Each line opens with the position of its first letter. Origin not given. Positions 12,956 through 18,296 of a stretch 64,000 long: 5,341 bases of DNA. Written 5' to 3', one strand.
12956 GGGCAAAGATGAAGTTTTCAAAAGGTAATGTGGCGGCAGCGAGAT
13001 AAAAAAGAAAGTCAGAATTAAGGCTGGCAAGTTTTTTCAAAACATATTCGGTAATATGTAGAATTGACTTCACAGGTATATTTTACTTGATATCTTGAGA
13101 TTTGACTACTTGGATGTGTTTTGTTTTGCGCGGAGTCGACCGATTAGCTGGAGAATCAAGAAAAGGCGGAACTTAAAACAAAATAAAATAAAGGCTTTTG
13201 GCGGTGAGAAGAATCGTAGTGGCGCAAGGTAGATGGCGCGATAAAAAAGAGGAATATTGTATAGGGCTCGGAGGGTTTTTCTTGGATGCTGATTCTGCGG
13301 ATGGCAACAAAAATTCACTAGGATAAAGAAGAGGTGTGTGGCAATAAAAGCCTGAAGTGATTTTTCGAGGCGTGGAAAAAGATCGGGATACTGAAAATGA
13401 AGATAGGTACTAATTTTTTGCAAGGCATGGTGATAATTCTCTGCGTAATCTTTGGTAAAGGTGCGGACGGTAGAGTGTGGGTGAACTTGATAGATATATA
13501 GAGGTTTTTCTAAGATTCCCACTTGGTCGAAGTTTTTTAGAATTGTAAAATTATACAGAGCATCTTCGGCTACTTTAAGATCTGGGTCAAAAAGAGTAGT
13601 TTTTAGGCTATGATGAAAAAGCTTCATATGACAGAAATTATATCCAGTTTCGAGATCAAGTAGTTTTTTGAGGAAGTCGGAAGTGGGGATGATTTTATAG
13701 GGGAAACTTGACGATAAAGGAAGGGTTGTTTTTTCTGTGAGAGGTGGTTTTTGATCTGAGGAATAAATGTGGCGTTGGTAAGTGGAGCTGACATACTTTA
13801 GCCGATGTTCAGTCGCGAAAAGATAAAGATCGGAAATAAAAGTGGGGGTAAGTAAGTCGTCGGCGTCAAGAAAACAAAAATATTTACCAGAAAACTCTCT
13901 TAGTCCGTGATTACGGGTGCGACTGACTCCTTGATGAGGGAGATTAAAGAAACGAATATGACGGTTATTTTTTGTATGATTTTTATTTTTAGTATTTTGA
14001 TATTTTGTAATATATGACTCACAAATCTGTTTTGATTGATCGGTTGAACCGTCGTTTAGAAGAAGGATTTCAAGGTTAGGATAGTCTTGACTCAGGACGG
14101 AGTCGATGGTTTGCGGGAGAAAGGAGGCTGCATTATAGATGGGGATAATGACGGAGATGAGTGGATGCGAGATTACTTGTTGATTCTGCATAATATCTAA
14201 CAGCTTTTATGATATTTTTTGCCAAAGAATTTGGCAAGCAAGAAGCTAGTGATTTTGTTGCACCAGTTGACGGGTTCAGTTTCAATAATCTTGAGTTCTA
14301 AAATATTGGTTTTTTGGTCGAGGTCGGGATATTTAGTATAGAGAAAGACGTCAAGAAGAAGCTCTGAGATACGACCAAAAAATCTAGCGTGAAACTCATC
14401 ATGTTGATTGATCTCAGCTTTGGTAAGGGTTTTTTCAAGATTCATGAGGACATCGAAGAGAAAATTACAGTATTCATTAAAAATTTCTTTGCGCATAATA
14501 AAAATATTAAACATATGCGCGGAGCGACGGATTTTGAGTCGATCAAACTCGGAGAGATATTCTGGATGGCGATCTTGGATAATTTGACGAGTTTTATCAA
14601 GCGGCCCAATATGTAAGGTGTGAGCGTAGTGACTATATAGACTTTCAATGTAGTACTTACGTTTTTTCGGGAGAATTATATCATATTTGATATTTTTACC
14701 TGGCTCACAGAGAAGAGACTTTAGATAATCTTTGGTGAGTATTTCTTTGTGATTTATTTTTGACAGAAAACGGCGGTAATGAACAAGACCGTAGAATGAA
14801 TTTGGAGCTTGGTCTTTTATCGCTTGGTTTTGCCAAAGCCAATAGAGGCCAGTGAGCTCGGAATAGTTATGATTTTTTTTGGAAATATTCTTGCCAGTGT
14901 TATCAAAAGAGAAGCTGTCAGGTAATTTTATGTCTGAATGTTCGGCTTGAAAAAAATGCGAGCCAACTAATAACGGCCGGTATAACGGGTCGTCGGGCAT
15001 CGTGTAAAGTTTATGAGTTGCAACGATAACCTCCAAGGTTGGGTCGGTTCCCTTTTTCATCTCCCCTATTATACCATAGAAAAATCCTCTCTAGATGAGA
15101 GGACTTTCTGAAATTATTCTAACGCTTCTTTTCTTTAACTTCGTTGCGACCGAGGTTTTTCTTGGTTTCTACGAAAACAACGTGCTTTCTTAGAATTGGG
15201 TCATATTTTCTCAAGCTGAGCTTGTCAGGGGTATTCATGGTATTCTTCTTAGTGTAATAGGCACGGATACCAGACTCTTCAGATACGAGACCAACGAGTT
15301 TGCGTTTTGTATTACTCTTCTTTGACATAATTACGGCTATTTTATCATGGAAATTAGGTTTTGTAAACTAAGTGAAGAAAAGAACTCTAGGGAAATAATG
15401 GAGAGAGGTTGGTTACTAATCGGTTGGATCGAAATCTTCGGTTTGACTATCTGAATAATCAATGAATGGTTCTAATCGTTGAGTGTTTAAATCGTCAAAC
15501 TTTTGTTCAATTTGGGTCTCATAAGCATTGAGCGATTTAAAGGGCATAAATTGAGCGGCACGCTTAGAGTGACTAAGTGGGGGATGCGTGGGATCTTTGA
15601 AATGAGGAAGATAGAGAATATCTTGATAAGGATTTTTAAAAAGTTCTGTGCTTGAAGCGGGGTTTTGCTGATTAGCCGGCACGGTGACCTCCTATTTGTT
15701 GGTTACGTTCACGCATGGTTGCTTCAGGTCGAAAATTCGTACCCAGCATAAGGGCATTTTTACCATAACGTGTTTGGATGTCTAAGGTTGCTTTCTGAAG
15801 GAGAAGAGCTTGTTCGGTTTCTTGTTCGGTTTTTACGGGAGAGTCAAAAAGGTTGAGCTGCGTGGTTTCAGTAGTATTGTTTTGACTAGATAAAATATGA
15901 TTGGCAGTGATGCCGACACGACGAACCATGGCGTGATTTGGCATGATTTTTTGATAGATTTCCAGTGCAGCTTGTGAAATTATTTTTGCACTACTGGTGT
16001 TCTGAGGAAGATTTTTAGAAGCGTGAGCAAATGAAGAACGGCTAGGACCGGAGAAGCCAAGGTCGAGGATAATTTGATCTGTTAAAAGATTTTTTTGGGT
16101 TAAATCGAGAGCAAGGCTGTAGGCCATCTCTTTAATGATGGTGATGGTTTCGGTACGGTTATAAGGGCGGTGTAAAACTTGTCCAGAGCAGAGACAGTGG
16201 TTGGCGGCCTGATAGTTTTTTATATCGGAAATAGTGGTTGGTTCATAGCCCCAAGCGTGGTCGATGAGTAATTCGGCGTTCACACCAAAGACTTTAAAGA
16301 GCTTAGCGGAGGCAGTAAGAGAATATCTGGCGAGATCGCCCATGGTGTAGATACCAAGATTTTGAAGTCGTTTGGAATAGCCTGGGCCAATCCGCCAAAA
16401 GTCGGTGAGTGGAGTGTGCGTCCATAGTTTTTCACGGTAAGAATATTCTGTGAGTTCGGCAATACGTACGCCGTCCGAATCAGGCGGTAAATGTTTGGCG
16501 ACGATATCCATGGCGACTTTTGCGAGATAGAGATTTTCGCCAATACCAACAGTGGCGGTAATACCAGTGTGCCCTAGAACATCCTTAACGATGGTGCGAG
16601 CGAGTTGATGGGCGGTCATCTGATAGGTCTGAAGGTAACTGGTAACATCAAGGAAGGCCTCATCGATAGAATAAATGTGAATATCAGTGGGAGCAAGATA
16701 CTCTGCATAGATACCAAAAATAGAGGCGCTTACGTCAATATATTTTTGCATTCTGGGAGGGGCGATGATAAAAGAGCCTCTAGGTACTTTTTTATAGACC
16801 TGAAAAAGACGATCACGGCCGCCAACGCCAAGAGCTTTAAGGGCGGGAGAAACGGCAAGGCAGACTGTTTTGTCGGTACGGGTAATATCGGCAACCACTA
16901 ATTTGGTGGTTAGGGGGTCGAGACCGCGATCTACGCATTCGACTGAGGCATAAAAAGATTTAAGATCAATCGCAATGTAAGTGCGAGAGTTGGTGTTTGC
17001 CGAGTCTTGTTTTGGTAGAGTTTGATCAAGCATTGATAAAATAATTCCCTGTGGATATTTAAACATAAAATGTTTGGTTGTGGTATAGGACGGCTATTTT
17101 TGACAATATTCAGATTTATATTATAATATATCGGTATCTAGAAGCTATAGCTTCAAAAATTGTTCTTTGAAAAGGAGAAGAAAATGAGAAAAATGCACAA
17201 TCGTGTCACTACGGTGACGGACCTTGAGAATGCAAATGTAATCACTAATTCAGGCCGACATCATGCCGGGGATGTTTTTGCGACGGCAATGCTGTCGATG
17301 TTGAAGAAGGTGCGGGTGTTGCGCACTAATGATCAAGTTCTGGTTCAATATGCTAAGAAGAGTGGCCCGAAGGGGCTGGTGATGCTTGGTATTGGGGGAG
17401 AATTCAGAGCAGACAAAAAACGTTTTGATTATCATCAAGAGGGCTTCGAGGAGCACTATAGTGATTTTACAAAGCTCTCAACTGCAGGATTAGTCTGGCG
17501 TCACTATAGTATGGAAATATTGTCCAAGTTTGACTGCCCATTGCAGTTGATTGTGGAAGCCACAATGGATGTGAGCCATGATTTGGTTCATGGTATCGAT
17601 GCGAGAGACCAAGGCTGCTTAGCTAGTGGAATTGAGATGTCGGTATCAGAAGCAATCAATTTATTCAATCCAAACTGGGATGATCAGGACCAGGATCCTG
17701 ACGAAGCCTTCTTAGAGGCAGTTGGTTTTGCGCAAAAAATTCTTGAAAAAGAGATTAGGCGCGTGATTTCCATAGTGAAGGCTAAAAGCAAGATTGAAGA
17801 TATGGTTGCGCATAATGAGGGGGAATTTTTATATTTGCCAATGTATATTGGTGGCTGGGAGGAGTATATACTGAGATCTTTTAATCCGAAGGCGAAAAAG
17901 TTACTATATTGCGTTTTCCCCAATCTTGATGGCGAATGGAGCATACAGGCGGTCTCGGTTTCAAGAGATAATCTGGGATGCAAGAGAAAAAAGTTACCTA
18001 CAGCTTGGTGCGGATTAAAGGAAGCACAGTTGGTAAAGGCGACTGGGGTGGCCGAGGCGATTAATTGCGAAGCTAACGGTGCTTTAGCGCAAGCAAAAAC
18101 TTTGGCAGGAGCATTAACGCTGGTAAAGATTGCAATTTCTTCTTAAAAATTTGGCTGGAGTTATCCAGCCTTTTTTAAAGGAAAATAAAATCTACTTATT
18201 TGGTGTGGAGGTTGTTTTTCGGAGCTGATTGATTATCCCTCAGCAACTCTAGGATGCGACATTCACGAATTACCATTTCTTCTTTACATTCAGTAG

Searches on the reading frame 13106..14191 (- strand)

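Call 75: search_protein_families(library=pfam, proteins=[window:13106-14191:-], max_evalue=0.001)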
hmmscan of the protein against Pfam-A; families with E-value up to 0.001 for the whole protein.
window:13106-14191:- (361 aa): 4 families
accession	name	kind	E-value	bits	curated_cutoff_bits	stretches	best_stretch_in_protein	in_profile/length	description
PF00535.33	Glycos_transf_2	-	5.4e-33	114.7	23.3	1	13-195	1-162/168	Glycosyl transferase family 2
PF13641.12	Glyco_tranf_2_3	-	7.8e-08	33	27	1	10-135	2-120/230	Glycosyltransferase like family 2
PF10111.15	Glyco_tranf_2_2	-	1.9e-06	28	27.3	1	13-122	1-102/276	Glycosyltransferase like family 2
PF13704.12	Glyco_tranf_2_4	-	0.00065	20.6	27.5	0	20-115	2-85/98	Glycosyl transferase family 2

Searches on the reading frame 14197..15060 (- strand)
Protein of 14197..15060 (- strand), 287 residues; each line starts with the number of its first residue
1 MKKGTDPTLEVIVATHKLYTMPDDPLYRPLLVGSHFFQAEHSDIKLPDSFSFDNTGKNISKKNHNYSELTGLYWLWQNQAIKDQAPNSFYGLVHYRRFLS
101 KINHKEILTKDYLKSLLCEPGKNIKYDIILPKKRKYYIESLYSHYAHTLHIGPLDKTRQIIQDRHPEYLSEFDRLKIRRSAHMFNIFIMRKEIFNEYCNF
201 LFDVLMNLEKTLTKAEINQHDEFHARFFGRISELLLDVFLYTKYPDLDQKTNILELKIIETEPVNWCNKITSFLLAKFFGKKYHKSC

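Call 75: search_protein_families(library=pfam, proteins=[window:14197-15060:-], max_evalue=0.001)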
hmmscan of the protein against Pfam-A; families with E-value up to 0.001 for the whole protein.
window:14197-15060:- (287 aa): 1 family
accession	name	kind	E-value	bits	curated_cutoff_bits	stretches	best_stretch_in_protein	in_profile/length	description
PF14393.11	DUF4422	-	1.2e-67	228.4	25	1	11-242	2-218/220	Domain of unknown function (DUF4422)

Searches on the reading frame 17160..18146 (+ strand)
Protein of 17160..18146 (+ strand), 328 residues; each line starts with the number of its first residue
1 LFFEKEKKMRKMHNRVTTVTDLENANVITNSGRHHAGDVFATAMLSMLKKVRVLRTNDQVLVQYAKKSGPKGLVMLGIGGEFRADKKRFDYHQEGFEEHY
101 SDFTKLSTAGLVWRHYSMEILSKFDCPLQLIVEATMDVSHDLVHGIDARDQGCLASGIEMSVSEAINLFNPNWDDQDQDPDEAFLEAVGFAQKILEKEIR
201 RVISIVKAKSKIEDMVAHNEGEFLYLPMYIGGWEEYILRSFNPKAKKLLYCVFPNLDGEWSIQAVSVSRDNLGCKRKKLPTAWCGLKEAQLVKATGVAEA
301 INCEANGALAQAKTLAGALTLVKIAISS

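Call 75: search_protein_families(library=pfam, proteins=[window:17160-18146:+], max_evalue=0.001)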
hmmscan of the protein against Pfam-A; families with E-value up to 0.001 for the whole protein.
window:17160-18146:+ (328 aa): 1 family
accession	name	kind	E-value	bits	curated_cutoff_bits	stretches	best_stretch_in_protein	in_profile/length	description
PF03690.18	MYG1_exonuc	-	2.3e-51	175.7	22.1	1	27-326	2-318/318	Uncharacterised protein family (UPF0160)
